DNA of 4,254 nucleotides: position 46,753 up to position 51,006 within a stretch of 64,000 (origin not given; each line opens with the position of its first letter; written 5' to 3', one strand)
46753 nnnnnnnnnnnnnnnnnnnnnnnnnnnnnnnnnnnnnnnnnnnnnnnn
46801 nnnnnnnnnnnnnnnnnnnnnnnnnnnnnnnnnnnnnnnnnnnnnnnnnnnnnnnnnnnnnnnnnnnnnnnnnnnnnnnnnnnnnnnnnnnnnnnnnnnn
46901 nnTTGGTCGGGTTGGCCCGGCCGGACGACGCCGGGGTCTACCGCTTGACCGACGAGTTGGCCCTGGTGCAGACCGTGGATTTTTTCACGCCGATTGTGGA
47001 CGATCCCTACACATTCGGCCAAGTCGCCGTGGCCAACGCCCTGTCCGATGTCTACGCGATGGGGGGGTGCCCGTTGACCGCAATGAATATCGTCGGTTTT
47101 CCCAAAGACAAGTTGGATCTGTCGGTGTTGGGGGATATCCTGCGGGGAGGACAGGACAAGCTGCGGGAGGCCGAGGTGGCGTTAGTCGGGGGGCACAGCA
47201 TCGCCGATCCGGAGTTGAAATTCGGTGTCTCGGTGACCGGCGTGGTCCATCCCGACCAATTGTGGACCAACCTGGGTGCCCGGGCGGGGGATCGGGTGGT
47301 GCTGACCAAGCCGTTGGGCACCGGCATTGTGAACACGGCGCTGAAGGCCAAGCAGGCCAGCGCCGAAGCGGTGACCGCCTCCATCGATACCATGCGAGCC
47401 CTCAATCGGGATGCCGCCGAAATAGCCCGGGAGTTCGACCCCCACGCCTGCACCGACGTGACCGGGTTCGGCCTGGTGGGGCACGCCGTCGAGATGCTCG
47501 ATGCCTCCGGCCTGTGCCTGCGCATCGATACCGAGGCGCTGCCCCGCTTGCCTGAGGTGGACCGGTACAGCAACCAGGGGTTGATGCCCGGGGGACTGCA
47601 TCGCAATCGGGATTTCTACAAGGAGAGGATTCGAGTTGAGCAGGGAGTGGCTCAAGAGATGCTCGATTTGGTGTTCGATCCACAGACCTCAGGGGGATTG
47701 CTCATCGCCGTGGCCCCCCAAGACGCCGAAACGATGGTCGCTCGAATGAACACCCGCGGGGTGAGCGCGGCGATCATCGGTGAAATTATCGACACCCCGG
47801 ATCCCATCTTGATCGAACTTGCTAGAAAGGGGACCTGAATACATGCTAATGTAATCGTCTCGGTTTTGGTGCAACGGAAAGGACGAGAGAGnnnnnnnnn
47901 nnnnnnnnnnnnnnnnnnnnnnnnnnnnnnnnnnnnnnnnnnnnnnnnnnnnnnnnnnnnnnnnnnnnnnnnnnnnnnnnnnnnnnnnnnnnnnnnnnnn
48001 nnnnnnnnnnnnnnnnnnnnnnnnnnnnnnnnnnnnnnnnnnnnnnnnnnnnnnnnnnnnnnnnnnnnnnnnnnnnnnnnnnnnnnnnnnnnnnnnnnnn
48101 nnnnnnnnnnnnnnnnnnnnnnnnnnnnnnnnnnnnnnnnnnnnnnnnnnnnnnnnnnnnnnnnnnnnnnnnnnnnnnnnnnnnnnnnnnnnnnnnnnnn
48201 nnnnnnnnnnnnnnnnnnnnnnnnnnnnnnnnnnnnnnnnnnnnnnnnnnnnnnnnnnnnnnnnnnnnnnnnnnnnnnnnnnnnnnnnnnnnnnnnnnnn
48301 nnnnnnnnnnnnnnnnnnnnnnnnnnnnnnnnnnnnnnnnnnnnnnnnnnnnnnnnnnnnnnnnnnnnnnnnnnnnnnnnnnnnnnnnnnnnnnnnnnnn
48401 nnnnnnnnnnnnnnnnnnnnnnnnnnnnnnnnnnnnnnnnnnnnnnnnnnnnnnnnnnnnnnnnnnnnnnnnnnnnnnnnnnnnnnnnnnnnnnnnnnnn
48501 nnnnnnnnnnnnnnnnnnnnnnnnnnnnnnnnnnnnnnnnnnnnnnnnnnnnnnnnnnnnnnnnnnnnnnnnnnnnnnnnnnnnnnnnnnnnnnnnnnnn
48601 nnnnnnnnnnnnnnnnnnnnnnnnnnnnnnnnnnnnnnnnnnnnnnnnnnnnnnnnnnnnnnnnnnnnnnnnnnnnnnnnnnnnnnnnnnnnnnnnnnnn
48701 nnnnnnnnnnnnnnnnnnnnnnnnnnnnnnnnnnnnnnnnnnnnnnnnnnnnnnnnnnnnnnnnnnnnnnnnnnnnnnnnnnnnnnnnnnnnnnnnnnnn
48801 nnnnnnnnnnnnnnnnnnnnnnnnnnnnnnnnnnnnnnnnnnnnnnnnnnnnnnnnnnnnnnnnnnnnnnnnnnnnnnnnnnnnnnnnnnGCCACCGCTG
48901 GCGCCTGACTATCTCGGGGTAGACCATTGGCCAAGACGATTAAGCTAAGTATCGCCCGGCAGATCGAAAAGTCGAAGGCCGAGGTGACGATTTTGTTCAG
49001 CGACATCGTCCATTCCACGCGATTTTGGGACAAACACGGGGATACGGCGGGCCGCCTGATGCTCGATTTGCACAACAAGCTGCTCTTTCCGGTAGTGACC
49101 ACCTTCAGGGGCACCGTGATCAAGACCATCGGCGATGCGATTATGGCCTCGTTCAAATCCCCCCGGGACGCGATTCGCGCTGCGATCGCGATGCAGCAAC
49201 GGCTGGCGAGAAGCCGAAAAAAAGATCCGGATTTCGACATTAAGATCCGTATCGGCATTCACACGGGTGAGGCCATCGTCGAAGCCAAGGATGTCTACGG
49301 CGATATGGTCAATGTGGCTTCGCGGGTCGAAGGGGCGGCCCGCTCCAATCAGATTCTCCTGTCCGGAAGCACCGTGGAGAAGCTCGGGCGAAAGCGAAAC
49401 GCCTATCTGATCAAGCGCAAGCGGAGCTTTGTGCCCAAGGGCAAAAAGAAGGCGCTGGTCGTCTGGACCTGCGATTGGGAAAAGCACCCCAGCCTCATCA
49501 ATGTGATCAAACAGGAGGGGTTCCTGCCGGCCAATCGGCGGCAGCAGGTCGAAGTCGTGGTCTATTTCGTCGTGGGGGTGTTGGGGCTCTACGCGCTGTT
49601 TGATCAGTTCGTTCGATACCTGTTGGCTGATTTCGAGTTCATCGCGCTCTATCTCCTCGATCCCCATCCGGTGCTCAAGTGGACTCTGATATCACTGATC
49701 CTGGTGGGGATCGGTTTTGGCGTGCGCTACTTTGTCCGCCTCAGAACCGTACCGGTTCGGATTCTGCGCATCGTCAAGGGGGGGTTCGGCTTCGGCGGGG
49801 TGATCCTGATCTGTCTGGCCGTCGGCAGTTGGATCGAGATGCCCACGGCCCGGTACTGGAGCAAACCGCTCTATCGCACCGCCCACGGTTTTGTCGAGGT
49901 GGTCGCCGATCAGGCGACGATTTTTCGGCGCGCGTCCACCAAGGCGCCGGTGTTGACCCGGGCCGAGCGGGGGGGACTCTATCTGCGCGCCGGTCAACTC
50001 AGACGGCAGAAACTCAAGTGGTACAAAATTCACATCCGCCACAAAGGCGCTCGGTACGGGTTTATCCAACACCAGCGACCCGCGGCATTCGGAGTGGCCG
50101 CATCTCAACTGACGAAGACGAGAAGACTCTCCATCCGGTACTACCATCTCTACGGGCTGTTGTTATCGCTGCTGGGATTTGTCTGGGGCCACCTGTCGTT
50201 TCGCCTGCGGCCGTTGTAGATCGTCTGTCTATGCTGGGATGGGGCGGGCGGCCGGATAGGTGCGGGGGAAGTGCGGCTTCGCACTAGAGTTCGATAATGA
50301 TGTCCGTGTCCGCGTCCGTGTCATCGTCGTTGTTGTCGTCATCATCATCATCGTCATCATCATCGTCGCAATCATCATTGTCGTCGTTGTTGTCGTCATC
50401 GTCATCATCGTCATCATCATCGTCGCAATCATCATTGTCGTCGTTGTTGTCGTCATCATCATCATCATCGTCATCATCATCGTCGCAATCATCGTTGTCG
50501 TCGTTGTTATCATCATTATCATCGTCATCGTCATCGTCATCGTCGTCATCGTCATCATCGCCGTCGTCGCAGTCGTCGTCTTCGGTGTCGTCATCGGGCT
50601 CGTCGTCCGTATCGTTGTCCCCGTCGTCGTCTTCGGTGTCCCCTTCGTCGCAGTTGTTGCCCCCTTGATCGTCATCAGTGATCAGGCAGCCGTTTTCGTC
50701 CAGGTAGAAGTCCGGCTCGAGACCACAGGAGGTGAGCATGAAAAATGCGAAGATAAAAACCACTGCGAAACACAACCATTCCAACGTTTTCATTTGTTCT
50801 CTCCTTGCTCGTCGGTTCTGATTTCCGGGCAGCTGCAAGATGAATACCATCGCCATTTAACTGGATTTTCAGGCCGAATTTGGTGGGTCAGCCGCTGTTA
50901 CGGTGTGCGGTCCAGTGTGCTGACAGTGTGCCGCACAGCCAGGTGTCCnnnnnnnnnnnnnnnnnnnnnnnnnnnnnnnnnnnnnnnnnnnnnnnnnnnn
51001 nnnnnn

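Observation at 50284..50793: Lipoprotein that is essentially a ~150-residue poly-Asp/Asn polymer with regularly spaced Cys, encoded by a 3-copy ~60-nt tandem repeat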

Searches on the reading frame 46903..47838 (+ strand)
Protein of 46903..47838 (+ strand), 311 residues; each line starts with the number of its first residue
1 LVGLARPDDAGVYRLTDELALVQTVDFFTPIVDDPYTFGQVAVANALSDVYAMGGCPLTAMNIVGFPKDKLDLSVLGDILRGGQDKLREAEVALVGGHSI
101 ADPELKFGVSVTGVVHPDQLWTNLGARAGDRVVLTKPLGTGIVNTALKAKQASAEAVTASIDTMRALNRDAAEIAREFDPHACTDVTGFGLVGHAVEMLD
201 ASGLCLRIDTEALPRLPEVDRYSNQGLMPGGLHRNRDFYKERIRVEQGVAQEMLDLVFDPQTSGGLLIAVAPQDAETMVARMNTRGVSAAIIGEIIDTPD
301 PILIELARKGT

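Call 8: search_protein_families(library=pfam, proteins=[window:46903-47838:+], max_evalue=0.01)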
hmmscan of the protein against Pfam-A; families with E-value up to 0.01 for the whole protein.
window:46903-47838:+ (311 aa): 2 families
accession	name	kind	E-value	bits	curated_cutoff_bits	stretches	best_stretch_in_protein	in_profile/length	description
PF00586.29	AIRS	-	1.2e-27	96.9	24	1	8-115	2-112/112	AIR synthase related protein, N-terminal domain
PF02769.27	AIRS_C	-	6.9e-22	78.7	23.1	1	127-301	1-151/156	AIR synthase related protein, C-terminal domain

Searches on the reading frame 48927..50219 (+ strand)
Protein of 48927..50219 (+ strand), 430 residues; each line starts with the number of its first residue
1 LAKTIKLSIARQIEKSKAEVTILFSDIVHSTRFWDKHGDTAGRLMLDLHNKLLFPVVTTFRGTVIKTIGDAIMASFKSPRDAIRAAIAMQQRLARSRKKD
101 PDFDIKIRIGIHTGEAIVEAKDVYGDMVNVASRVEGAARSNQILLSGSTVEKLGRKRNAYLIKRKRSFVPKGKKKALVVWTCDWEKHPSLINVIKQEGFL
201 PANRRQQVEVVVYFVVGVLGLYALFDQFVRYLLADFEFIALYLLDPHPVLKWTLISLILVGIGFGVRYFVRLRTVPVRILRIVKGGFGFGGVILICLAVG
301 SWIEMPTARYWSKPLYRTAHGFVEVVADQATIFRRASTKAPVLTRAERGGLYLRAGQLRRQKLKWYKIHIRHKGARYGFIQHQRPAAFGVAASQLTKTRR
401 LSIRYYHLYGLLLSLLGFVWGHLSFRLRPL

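Call 8: search_protein_families(library=pfam, proteins=[window:48927-50219:+], max_evalue=0.01)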
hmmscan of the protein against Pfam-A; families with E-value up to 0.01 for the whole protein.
window:48927-50219:+ (430 aa): 1 family
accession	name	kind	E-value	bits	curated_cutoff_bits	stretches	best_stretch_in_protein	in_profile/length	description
PF00211.25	Guanylate_cyc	-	4.9e-24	85.4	21.9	1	15-178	4-178/183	Adenylate and Guanylate cyclase catalytic domain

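Call 53: list_cluster_members(proteins=[P0001, window:50287-50793:-, window:50287-50856:-, window:50287-50850:-, window:50287-50739:-, window:48927-50219:+, window:56273-57682:+])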
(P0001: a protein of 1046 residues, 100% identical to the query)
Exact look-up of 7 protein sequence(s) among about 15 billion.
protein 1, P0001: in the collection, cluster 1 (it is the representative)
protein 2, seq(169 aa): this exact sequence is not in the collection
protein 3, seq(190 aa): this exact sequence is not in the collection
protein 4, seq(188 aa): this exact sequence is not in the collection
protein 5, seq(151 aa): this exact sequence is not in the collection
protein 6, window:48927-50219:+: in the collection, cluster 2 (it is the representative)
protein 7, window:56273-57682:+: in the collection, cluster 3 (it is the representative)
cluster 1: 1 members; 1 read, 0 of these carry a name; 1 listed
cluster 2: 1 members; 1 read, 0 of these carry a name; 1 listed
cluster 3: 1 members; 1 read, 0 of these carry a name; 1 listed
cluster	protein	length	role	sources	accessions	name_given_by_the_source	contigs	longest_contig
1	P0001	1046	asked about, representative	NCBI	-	-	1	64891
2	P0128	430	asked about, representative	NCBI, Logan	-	-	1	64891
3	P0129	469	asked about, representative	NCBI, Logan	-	-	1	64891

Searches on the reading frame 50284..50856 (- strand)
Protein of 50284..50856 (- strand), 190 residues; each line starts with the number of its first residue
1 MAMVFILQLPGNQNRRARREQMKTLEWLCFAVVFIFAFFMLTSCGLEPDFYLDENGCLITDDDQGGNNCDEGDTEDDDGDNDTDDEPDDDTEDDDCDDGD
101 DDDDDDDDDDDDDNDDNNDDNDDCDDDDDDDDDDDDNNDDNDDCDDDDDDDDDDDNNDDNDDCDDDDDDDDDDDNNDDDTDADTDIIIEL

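Call 6: find_encoding_contigs(protein=window:50287-50793:-, flank=10000)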
Protein seq(169 aa) (169 aa): no gene with exactly this product is on record in the collection.

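Call 7: find_encoding_contigs(protein=window:50284-50856:-, flank=10000)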
Protein window:50284-50856:- (190 aa): no gene with exactly this product is on record in the collection.

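Call 8: search_protein_families(library=pfam, proteins=[window:50284-50793:-], max_evalue=0.01)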
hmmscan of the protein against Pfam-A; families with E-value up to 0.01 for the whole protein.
window:50284-50793:- (169 aa): 0 families

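Call 9: find_homologous_proteins(query=window:50287-50793:-, max_evalue=0.01)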
Query seq(169 aa): 8000 candidates shared short words with the query, none scored E <= 0.01.

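Call 25: search_protein_families(library=ncbifam, proteins=[window:50284-50793:-], max_evalue=0.01)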
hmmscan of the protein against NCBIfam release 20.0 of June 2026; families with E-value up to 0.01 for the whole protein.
window:50284-50793:- (169 aa): 0 families

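Call 28: search_protein_representatives(protein=window:50287-50793:-)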
Query: 169 residues. Proteins with E-value up to 0.001 (for the whole library): 7; up to 1e-10: 0; up to 1e-30: 0. The best 7 are listed.
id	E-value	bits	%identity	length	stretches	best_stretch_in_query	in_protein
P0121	2.7e-04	36.7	35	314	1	11-106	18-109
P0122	2.9e-04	36.6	39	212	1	8-163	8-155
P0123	3.0e-04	36.6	61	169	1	48-122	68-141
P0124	5.1e-04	35.8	57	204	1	51-159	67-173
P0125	6.5e-04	35.5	36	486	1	58-163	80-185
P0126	7.2e-04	35.3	30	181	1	17-118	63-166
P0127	9.0e-04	35.0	30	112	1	11-98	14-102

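Call 30: search_protein_families(library=pfam, proteins=[P0127, window:50287-50793:-], max_evalue=10)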
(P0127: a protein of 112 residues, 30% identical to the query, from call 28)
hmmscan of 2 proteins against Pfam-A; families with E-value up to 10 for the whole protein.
P0127 (112 aa): 1 family
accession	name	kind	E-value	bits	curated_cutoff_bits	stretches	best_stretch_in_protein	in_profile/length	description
PF13627.12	LptM_cons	-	3.2e-05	24.1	27.3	1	14-34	2-22/23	LPS-assembly lipoprotein LptM, conserved region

window:50287-50793:- (169 aa): 0 families

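Call 31: search_protein_families(library=ncbifam, proteins=[P0127], max_evalue=10)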
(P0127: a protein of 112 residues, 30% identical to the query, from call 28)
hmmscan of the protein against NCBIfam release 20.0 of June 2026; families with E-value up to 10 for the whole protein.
P0127 (112 aa): 2 families
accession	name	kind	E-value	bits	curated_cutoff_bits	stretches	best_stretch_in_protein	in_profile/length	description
NF047847.2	SS_mature_LptM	equivalog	3.4e-07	30.2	27.7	1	9-36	7-30/31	LPS translocon maturation chaperone LptM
NF058647.1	lipo_LytA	equivalog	0.1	12.8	110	1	13-45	5-35/107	acidic lipoprotein LytA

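Call 48: predict_structure(protein=window:50287-50793:-)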
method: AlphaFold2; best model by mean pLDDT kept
length: 169 residues; sequences in the alignment: 1
mean_pLDDT: 58.9   pTM: 0.19
mean pLDDT of the five models: 58.9, 54.1, 52.1, 49.9, 47.0
residues with pLDDT >= 90: 3; 70-90: 18; 50-70: 123; < 50: 25
segments of 3 or more residues with pLDDT < 50: 69-71, 105-107
pLDDT, mean of each block of 10 residues (from residue 1): 79 84 61 67 54 53 52 53 58 56 53 53 51 55 53 57 62
secondary structure, 60 per line:
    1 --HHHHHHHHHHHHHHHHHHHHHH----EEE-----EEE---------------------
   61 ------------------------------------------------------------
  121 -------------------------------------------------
elements in order: H3-24 E29-31 E37-39

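Call 51: search_solved_structures(query=P0127, max_evalue=10, show_alignments=2)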
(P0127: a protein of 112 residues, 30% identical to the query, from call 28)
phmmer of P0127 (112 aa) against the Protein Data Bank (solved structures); distinct sequences matched with E-value up to 10: 2.
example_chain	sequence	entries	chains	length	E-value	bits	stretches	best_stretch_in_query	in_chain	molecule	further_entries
8h1r_C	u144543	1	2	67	0.099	16.6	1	16-52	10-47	Uncharacterized lipoprotein YifL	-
9ia2_C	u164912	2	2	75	0.13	16.2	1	16-51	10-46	LPS-assembly lipoprotein LptM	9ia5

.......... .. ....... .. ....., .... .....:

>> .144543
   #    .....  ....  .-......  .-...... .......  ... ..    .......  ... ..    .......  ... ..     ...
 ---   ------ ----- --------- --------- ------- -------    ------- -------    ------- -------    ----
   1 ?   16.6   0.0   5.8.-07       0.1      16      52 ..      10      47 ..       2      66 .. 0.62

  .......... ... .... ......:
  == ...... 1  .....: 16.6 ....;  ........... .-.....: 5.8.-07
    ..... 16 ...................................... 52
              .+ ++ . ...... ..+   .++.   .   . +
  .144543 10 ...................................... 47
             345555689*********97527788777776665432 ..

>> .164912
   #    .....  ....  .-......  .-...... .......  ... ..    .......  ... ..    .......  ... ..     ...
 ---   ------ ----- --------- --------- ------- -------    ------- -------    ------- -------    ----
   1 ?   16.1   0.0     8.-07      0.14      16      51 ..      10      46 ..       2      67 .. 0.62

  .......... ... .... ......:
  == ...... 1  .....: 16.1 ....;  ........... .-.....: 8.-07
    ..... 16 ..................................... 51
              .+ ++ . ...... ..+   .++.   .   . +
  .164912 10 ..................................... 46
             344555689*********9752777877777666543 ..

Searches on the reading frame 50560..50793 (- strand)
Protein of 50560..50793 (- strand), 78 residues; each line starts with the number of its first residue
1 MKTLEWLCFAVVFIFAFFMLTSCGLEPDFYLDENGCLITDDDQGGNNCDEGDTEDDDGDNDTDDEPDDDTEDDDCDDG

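Call 21: find_homologous_proteins(query=window:50560-50793:-, max_evalue=10)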
Query seq(78 aa): no candidate shares three 5-residue words with the query. No homologue found.

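Call 50: search_solved_structures(query=window:50560-50793:-, max_evalue=10, show_alignments=3)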
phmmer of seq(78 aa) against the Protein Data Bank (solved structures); distinct sequences matched with E-value up to 10: 0.
